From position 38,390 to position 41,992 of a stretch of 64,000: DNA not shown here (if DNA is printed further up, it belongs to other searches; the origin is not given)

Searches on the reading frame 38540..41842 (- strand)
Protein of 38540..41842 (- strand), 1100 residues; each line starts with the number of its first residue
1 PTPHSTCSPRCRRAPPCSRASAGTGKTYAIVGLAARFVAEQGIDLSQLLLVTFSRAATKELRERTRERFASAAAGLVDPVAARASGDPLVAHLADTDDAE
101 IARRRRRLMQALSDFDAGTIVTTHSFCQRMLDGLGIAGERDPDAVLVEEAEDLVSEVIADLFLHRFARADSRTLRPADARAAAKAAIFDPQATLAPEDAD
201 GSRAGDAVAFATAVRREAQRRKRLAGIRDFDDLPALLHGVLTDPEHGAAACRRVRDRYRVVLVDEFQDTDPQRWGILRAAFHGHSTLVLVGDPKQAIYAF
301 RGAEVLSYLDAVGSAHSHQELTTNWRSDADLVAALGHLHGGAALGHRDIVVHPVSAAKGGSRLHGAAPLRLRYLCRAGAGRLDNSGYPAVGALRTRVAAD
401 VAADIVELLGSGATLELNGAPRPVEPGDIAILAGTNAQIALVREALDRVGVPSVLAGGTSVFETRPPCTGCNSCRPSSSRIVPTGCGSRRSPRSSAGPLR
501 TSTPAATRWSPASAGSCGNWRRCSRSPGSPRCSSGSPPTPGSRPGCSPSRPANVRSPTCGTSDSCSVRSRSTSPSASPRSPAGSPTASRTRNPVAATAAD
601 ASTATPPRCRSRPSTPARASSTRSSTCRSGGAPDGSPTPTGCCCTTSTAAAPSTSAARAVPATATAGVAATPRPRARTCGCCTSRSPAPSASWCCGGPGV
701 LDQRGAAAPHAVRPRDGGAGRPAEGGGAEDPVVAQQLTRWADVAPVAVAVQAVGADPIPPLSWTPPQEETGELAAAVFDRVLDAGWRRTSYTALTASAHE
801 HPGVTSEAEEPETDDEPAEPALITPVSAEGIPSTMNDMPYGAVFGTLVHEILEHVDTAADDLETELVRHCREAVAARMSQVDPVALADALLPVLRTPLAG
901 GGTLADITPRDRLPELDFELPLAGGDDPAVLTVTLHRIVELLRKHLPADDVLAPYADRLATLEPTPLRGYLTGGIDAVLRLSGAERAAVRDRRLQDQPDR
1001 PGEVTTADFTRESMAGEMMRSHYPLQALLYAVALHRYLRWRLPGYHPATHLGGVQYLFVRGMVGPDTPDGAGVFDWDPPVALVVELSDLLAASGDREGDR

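Call 6: search_protein_families(library=pfam, proteins=[window:38540-41842:-], max_evalue=0.01)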
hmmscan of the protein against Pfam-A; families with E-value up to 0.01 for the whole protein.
window:38540-41842:- (1100 aa): 3 families
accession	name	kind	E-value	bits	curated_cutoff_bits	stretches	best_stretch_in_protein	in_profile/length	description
PF00580.27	UvrD-helicase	-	1.9e-46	159.4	23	1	20-310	20-265/271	UvrD/REP helicase N-terminal domain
PF13245.12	AAA_19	-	5.8e-15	56.1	25.1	1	20-301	18-134/134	AAA domain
PF13604.12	AAA_30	-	5.2e-06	26.8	27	0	250-339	82-169/191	AAA domain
